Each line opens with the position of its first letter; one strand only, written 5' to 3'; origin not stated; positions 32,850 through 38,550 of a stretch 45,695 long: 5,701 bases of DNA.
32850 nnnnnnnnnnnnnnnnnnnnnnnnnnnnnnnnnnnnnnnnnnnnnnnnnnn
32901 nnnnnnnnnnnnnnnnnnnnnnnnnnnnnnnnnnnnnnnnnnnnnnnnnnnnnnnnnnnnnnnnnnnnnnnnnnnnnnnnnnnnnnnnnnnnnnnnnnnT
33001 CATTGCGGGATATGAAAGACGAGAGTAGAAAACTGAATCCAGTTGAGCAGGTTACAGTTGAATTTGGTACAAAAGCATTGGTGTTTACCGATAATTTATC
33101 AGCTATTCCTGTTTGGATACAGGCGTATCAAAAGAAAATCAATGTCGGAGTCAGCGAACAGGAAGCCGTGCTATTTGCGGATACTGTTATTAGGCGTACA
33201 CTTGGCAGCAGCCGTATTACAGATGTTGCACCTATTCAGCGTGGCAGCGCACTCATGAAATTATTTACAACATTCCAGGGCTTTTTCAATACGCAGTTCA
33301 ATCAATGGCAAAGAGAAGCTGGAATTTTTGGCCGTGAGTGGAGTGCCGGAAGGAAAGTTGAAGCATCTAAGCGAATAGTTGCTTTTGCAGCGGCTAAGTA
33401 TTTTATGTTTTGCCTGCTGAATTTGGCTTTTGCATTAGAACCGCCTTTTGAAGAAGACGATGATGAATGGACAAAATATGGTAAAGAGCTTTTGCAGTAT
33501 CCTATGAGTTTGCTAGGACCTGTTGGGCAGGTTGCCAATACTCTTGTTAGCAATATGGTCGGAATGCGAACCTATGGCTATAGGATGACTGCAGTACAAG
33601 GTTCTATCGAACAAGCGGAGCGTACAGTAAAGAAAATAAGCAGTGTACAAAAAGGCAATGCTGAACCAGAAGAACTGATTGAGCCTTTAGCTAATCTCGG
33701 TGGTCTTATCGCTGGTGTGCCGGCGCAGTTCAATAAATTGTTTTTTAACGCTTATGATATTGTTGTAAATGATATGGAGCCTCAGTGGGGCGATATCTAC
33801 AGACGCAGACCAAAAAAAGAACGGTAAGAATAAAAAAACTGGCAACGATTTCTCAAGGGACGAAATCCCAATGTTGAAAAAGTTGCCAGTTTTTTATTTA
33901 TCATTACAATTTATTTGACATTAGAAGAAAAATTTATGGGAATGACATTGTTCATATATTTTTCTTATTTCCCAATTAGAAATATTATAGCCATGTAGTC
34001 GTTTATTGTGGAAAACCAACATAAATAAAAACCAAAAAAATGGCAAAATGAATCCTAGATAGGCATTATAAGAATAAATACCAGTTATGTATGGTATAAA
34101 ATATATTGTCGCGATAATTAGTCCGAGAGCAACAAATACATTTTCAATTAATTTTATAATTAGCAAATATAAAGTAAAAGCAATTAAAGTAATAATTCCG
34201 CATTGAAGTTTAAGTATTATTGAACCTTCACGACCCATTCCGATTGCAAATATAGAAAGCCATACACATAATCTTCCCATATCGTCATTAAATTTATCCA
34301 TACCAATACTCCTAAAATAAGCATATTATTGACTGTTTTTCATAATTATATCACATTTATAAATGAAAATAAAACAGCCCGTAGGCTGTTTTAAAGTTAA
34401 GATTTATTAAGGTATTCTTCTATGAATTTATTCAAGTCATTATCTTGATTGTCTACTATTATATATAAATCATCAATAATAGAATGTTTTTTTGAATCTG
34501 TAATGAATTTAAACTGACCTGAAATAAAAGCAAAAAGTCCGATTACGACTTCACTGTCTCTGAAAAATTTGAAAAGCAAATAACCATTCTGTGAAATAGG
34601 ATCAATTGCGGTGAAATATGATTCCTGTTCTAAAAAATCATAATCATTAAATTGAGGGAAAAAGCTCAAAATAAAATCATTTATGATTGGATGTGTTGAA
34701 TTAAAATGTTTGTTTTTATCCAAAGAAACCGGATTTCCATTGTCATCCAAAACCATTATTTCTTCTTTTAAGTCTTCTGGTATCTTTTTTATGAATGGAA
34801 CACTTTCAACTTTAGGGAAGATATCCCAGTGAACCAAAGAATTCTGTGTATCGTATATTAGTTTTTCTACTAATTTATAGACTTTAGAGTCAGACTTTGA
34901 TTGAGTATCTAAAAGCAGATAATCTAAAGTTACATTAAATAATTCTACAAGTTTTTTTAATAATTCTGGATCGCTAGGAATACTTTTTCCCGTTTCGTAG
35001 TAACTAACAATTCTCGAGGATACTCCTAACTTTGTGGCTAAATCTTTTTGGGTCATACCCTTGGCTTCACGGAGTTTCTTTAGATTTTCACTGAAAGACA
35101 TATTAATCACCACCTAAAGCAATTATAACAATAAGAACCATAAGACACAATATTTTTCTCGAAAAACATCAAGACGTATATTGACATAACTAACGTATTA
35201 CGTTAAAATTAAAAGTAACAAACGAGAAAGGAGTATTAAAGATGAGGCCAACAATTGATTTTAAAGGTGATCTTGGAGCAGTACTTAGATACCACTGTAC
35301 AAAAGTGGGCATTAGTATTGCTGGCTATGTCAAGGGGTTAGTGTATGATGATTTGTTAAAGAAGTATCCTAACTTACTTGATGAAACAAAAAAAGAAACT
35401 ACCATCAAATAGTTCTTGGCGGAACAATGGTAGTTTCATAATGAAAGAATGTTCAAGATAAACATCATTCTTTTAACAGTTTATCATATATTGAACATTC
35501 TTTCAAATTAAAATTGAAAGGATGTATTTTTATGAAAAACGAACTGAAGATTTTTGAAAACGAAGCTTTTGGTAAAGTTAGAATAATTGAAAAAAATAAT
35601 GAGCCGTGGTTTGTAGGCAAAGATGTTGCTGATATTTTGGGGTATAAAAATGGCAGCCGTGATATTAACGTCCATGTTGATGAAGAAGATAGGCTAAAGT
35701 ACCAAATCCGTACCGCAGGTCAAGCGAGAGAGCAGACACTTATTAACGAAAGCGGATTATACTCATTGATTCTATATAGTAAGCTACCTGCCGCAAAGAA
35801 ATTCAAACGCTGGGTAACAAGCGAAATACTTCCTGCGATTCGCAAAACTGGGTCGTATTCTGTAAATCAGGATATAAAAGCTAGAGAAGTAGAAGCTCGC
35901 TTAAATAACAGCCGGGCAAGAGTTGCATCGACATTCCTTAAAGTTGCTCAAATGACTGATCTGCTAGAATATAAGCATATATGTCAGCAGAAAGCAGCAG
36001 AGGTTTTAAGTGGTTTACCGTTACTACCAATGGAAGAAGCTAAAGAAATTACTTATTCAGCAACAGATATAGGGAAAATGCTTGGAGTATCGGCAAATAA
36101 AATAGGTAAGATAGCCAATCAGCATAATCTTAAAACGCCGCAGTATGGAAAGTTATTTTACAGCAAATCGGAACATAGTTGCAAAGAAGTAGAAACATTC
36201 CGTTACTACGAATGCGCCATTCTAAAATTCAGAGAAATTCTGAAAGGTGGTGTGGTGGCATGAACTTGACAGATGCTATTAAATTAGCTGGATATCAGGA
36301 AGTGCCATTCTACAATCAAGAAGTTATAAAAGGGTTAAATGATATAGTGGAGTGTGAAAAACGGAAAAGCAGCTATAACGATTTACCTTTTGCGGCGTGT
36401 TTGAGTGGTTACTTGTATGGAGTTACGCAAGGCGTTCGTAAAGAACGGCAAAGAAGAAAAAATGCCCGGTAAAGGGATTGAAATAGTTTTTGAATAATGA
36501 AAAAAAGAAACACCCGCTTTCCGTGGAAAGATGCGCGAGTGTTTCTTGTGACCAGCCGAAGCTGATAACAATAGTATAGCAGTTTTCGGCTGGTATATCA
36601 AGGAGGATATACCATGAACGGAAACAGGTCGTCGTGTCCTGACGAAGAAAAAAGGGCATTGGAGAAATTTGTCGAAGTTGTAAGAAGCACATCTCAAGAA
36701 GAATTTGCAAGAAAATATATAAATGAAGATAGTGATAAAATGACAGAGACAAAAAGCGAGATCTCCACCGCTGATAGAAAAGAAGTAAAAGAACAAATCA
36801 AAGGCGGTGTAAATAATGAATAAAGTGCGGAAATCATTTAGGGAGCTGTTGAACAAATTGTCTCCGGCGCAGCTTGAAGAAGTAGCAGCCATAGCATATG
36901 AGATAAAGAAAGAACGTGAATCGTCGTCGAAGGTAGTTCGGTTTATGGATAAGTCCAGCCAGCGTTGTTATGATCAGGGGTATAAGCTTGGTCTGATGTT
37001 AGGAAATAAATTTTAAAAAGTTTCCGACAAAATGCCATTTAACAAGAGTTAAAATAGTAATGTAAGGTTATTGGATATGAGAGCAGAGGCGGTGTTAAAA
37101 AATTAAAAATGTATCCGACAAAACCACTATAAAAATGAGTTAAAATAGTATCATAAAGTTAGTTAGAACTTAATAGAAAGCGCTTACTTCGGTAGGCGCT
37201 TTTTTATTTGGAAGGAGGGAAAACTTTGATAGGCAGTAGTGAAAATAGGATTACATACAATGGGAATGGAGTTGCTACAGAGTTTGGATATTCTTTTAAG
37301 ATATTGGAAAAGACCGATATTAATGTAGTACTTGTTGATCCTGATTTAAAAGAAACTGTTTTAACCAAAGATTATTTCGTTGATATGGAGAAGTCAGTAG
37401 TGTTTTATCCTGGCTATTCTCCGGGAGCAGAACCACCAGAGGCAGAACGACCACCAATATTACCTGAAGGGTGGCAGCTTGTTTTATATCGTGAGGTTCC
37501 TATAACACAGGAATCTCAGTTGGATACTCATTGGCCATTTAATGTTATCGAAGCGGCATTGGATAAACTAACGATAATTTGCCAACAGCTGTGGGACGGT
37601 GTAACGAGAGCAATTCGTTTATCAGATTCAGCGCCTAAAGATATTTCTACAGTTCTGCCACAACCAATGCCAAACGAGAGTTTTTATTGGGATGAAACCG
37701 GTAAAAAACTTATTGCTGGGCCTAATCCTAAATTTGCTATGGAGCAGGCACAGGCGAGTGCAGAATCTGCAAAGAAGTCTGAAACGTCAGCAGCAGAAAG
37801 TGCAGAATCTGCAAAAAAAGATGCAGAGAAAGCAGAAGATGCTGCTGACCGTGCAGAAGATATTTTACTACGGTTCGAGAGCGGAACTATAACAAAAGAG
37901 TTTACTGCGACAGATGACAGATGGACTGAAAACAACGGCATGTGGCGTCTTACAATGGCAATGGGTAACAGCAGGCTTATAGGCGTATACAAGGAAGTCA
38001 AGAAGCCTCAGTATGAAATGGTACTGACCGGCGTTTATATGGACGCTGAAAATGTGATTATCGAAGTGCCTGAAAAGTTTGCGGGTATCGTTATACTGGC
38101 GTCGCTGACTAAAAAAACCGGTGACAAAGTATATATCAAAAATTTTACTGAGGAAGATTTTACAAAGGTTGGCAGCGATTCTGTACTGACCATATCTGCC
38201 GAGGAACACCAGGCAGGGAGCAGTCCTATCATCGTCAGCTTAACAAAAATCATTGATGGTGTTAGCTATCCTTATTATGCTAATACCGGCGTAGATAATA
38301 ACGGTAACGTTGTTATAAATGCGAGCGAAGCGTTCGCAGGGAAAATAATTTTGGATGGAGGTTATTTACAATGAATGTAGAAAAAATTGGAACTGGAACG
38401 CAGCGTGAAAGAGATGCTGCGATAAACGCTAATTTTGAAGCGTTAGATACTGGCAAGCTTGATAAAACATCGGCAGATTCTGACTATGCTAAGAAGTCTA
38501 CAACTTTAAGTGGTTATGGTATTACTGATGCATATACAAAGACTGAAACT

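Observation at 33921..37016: Secondary immunity island syntenic with P22 sieA-mnt-arc-ant, inserted between the ejection protein and the tail fibres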

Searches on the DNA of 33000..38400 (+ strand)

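Call 10: search_dna_similar(query=window:33000-38400:+, collection=phages, mode=distant, max_rows=20)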
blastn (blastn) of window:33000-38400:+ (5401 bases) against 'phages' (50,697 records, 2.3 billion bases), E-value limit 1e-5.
Records with a match: 56; places in all: 56; records where one place covers at least 80% of the query: 0.
Best place of each record, by identity: 80-90% 2; 60-80% 54.
By first word of the organism name: Staphylococcus 30; Streptococcus 11; Lactobacillus 8; Bacteriophage 1; bajarodcaudo 1; Acinetobacter 1; Enterococcus 1; Clostridioides 1; Oceanotoga 1; Lacticaseibacillus 1.
By host as written in the record: Staphylococcus aureus 10; - 7; Staphylococcus aureus KCTC 1621 3; Staphylococcus epidermidis 3; Staphylococcus epidermidis F12 2; Lactobacillus johnsonii 2; Staphylococcus aureus N315 2; Staphylococcus epidermidis COB-Sec1 2; and 22 more.
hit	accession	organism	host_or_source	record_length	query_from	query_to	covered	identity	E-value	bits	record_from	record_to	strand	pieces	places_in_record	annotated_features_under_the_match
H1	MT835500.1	Bacteriophage sp.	human fecal samples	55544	2542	2852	6%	66.5%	1e-7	67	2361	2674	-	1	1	record has no annotation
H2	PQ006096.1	bajarodcaudo virus 5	Peromyscus fraterculus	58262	2551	2835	5%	68.3%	4e-15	92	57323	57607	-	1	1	P22 AR repressor domain protein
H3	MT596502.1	Staphylococcus phage vB_SepM_BE05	Staphylococcus epidermidis F12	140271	2574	2847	5%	66.3%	1e-9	74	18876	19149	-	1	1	baseplate hub subunit and tail lysozyme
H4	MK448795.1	Streptococcus phage Javan527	Streptococcus pyogenes NZ131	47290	2599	2846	5%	71.4%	5e-26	128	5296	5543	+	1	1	antirepressor protein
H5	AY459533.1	Lactobacillus prophage Lj928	-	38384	2611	2847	4%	73.4%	7e-31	144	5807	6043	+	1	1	putative antirepressor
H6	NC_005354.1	Lactobacillus prophage Lj928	Lactobacillus johnsonii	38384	2611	2847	4%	73.4%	7e-31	144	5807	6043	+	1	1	anti-repressor Ant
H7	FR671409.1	Streptococcus phage 11865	Streptococcus pneumoniae, strain 11865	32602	2602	2846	5%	67.3%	2e-12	82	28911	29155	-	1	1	scaffold 2 | Phage antirepressor protein | HMMPfam hit to PF02498, Bro-N, score 3.7e-43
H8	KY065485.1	Streptococcus phage IPP45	Streptococcus pneumoniae 670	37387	2602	2846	5%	67.3%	2e-12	82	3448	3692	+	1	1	hypothetical protein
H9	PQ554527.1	Acinetobacter phage D2SVT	Acinetobacter baumannii AB5075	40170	2611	2847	4%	69.6%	7e-18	101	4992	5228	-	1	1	anti-repressor Ant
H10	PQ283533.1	Enterococcus phage vB_ElaS_B1578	Enterococcus sp. VKM B-1578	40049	2611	2847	4%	69.6%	7e-18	101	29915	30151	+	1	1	antirepressor protein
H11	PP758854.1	Streptococcus phage phiGBSVK-D_GBSInt4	Streptococcus agalactiae JN_AR_GBS2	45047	2596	2819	4%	70.5%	5e-20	107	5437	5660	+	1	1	antirepressor protein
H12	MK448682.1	Streptococcus phage Javan143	Streptococcus dysgalactiae ERR085067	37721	2596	2825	4%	68.1%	4e-8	69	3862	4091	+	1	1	antirepressor protein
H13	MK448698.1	Streptococcus phage Javan187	Streptococcus equi EQUI0022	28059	2596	2819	4%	68.6%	3e-9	72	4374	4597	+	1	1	antirepressor protein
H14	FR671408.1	Streptococcus phage 23782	Streptococcus pneumoniae, strain 23782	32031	2602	2820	4%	68.0%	7e-12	81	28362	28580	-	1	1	scaffold 2 | Phage antirepressor protein | HMMPfam hit to PF02498, Bro-N, score 3.7e-43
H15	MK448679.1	Streptococcus phage Javan137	Streptococcus dysgalactiae ERR085045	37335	2611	2820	4%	68.4%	5e-7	64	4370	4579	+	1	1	antirepressor protein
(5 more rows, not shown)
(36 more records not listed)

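Call 21: search_rna_families(source=window, start=33700, end=37300, threshold=evalue, max_evalue=1)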
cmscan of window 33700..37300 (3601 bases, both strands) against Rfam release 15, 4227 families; matches with E-value up to 1: 2.
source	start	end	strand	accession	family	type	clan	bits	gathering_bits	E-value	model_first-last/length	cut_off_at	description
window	34672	34767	+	RF00689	MIR390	Gene; miRNA;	-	24.5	77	0.079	1-121/121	no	MIR390 microRNA precursor family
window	37151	37206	+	RF02398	sau-6072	Gene; sRNA;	-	22.5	50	0.27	1-53/53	no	Staphylococcus sRNA sau-6072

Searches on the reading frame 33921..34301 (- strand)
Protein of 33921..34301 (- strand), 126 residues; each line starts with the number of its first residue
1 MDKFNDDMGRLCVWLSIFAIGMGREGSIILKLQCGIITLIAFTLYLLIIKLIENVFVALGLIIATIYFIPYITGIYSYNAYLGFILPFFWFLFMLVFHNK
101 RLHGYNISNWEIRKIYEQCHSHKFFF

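Call 4: search_protein_families(library=pfam, proteins=[window:33921-34301:-], max_evalue=0.1)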
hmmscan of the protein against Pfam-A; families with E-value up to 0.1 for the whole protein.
window:33921-34301:- (126 aa): 0 families

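Call 5: search_protein_families(library=phrogs, proteins=[window:33921-34301:-], max_evalue=0.01)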
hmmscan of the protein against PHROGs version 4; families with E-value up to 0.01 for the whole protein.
window:33921-34301:- (126 aa): 0 families

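Call 22: search_protein_families(library=padloc, proteins=[window:33921-34301:-], max_evalue=0.01)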
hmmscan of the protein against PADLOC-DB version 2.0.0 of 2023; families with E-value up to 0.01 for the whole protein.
window:33921-34301:- (126 aa): 0 families
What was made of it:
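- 33921..34301 (-): TM126, an ORFan membrane protein of 126 aa with 3-4 TM segments and 27% GC. It occupies the position of sieA but is not homologous to it. No family match (calls 4, 5, 22).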

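Call 67: find_homologous_proteins(query=window:33921-34301:-, max_evalue=0.001)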
Query window:33921-34301:- (126 aa): 1 proteins with E <= 0.001 among 8 candidates.
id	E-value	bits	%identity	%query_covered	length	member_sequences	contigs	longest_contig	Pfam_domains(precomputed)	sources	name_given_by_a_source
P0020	9.4e-73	261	94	100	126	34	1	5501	-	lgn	-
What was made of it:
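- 33921..34301 (-): Only one near-identical cluster (call 67).
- Checked: It matches no family (calls 4, 5, 22) and is an ORFan (call 67).
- TM126, orf70, orf69 and orf66 have no known family (calls 4, 5, 22, 67).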
